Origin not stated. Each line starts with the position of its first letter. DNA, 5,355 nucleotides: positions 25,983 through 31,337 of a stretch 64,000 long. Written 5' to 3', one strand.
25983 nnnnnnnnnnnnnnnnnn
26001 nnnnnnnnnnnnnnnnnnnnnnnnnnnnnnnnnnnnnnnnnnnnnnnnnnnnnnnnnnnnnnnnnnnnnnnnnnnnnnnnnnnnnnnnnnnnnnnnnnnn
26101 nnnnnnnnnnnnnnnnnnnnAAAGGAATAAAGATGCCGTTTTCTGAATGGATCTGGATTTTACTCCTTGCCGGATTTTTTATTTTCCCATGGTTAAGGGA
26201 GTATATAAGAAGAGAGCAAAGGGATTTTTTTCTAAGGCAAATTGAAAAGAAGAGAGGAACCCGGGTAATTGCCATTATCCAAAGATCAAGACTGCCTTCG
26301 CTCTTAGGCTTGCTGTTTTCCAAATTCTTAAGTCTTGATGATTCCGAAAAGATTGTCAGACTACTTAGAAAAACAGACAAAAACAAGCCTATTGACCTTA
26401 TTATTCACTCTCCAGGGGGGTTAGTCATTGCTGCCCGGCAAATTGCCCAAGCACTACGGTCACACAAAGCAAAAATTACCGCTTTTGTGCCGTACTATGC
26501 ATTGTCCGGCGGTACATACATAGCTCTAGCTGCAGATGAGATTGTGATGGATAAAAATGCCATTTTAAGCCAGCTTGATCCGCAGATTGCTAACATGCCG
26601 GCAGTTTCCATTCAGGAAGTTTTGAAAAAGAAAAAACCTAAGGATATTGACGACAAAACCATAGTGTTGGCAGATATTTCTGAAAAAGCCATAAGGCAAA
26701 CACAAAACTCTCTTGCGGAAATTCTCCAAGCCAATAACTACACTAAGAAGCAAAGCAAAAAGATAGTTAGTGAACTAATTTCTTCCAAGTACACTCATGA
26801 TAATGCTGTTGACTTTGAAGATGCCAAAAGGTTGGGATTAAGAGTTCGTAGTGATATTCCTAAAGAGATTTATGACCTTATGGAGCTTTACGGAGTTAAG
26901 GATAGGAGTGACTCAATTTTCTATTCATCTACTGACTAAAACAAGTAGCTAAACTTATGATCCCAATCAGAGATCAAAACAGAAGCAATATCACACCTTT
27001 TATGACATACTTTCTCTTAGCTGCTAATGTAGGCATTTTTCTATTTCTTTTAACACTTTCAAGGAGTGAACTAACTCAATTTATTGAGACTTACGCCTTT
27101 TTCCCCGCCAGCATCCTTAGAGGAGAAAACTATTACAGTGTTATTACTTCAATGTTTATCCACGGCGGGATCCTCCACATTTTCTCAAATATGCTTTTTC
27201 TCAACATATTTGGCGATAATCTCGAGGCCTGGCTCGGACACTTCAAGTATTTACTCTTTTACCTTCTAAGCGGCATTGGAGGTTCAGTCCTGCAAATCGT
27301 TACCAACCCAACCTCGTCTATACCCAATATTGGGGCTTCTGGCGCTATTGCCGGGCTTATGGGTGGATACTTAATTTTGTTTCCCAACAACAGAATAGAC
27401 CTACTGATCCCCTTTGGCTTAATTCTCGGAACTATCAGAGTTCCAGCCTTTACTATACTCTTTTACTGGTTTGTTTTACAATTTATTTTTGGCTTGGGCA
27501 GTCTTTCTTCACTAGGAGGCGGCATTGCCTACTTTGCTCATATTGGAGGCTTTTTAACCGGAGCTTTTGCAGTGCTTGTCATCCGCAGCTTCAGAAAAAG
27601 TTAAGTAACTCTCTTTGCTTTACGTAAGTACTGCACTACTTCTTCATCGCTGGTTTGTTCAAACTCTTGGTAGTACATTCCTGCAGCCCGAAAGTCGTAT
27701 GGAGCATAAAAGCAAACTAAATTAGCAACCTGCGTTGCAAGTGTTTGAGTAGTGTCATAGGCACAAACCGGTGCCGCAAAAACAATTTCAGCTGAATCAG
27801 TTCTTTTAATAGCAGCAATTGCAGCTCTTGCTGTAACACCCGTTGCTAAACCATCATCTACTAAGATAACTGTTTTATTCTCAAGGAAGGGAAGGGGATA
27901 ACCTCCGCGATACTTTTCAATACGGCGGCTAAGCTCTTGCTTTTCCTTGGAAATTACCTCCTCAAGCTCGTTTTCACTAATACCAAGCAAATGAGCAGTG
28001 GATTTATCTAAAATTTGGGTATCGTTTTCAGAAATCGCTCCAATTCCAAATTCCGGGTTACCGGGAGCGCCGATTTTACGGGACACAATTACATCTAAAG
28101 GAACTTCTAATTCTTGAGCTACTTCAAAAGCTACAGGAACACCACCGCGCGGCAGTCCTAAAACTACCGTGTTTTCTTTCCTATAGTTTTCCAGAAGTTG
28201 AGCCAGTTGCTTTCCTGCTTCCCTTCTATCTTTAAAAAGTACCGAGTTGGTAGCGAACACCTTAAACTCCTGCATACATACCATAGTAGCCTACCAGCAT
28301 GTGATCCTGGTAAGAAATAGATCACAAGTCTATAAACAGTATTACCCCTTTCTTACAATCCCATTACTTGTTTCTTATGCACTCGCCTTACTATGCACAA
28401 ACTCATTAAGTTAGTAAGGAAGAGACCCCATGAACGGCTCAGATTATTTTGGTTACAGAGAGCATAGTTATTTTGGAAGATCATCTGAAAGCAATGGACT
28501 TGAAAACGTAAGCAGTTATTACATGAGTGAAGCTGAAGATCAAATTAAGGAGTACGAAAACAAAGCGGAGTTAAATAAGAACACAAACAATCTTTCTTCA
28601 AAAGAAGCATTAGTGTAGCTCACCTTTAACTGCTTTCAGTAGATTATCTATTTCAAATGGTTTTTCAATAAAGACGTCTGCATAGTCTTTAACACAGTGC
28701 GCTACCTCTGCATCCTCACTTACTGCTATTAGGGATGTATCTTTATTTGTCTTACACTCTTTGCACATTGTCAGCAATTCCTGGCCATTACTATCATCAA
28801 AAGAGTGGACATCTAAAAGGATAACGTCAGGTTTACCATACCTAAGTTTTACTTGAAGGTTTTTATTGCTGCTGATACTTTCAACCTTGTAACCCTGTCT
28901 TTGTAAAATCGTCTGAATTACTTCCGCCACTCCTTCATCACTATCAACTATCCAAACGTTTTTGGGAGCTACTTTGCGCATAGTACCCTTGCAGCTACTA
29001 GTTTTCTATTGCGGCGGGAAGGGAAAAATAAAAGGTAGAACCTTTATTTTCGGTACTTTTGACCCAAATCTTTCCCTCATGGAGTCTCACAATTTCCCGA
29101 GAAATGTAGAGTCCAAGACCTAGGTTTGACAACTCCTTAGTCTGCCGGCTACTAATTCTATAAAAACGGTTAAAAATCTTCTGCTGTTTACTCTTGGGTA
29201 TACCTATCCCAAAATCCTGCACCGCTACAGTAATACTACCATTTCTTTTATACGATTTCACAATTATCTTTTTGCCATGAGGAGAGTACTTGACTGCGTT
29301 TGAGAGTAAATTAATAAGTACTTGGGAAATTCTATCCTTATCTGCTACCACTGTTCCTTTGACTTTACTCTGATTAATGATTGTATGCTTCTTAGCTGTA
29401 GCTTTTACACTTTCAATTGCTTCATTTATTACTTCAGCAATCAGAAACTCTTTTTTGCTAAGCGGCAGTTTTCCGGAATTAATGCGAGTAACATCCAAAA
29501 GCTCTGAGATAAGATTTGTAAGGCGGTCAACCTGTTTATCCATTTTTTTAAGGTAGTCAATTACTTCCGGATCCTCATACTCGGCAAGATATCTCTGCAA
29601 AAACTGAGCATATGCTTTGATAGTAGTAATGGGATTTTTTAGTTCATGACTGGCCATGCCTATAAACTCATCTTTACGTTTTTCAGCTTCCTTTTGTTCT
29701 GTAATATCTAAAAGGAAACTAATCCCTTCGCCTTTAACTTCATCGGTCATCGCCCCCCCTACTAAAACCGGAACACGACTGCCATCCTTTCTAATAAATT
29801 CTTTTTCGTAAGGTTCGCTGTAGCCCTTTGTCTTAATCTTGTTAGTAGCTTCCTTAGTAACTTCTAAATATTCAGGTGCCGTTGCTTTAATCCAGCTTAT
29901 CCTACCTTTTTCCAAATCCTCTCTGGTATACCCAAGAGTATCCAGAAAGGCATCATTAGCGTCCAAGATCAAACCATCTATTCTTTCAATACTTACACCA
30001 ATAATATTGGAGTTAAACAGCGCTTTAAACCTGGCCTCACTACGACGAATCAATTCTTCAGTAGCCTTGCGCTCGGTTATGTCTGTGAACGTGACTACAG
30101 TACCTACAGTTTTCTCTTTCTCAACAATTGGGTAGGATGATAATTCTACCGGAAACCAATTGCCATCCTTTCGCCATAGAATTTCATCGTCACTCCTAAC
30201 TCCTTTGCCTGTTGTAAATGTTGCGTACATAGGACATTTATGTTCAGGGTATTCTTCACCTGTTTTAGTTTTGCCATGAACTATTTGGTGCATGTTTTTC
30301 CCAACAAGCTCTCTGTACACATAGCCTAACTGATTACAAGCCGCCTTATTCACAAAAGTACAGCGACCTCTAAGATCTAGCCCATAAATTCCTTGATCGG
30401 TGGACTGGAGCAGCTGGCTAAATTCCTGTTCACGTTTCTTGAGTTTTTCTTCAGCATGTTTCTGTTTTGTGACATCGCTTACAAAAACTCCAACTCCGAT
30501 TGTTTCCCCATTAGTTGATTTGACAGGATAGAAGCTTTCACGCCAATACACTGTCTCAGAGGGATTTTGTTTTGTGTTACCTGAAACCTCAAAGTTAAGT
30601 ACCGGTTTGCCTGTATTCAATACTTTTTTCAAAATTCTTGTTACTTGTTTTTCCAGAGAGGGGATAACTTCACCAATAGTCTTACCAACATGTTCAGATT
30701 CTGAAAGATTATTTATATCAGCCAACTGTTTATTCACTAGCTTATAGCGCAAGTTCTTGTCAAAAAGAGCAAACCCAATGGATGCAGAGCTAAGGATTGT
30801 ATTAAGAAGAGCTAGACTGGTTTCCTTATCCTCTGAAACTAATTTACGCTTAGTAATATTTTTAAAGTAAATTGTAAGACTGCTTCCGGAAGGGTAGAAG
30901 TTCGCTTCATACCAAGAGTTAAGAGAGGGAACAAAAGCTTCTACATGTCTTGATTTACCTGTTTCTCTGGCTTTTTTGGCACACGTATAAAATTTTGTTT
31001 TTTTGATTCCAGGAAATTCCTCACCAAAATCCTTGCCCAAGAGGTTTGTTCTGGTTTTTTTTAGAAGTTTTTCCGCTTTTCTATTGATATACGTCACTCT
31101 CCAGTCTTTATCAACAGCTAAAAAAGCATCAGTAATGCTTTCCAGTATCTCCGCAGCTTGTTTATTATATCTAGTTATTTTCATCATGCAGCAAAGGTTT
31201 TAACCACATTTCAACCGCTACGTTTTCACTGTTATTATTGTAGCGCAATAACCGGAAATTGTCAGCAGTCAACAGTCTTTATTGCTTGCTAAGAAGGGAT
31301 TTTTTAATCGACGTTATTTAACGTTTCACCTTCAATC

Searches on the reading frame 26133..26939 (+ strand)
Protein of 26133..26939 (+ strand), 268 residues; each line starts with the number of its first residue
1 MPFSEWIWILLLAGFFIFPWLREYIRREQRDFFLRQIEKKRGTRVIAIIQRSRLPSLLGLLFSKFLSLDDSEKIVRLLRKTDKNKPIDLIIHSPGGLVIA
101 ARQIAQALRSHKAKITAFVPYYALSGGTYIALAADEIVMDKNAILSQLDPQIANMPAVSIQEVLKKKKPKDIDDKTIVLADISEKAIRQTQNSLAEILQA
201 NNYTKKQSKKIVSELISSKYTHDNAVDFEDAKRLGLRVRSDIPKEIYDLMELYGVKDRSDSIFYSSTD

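Call 17: search_protein_families(library=pfam, proteins=[window:26133-26939:+], max_evalue=0.001)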
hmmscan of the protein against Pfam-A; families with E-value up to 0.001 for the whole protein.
window:26133-26939:+ (268 aa): 5 families
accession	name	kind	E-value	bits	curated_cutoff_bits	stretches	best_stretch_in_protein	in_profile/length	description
PF01972.22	SDH_protease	-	3.4e-91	305.7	31.3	1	4-254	11-260/286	ClpP-like SDH-type serine proteinase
PF25145.1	NfeD1b_N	-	1.3e-14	54.7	40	1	83-145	30-92/189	NfeD1b, N-terminal domain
PF00574.28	CLP_protease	-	9.2e-09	35.9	20.2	1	77-136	39-98/182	Clp protease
PF00378.25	ECH_1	-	0.00013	21.8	27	1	106-172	82-148/251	Enoyl-CoA hydratase/isomerase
PF01343.23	Peptidase_S49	-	0.00032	21.1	24.9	1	108-144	2-38/154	Peptidase family S49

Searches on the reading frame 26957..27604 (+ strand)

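Call 17: search_protein_families(library=pfam, proteins=[window:26957-27604:+], max_evalue=0.001)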
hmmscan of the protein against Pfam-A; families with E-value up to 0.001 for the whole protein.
window:26957-27604:+ (215 aa): 1 family
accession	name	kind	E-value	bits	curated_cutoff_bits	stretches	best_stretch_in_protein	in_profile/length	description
PF01694.28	Rhomboid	-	4e-33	115.1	22.6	1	58-210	3-141/143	Rhomboid domain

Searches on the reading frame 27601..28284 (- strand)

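Call 17: search_protein_families(library=pfam, proteins=[window:27601-28284:-], max_evalue=0.001)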
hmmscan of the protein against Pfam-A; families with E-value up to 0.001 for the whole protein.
window:27601-28284:- (227 aa): 4 families
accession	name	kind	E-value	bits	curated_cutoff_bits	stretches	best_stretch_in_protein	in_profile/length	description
PF00156.33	Pribosyltran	-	3.2e-19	69.2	26.3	1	23-173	15-124/158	Phosphoribosyl transferase domain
PF14681.12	UPRTase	-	1.9e-05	24.7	27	1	134-194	118-180/206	Uracil phosphoribosyltransferase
PF15609.12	PRTase_2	-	0.00063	19.8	28.8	0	134-171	117-154/188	Phosphoribosyl transferase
PF24390.1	PRTase-CE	-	0.00074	19.9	27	0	92-181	73-153/253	PRTase-CE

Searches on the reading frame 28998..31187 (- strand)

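Call 17: search_protein_families(library=pfam, proteins=[window:28998-31187:-], max_evalue=0.001)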
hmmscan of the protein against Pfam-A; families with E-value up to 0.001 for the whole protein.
window:28998-31187:- (729 aa): 11 families
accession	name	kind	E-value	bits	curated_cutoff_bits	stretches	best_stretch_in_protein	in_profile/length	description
PF13426.13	PAS_9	-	1.3e-40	138.3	27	2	267-372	4-103/103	PAS domain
PF00989.32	PAS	-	3.5e-35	120.9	22.6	4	255-370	2-113/113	PAS fold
PF08448.16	PAS_4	-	2.6e-31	108.5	23.1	3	133-243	2-109/110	PAS fold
PF02518.31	HATPase_c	-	8.1e-29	100.7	26.4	1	616-726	2-110/111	Histidine kinase-, DNA gyrase B-, and HSP90-like ATPase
PF13188.13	PAS_8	-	9.1e-21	73.4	21.8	2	385-427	1-43/65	PAS domain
PF00512.31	HisKA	-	1.7e-16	60.5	26.9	1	505-572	2-66/66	His Kinase A (phospho-acceptor) domain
PF08447.18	PAS_3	-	1.6e-12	48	25.6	1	408-479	2-73/89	PAS fold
PF12860.13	PAS_7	-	3.2e-12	47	27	1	260-378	1-115/115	PAS fold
PF13596.12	PAS_10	-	1.5e-10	42.1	22.1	0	128-240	1-106/106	PAS domain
PF12282.15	GAF_PdtaS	-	0.00041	20.7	23.7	0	321-380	82-138/145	Histidine kinase PdtaS, GAF domain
PF24820.1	Diguanyl_cycl_sensor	-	0.00059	20.2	28.1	0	15-54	2-41/109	Diguanylate cyclase-like sensor domain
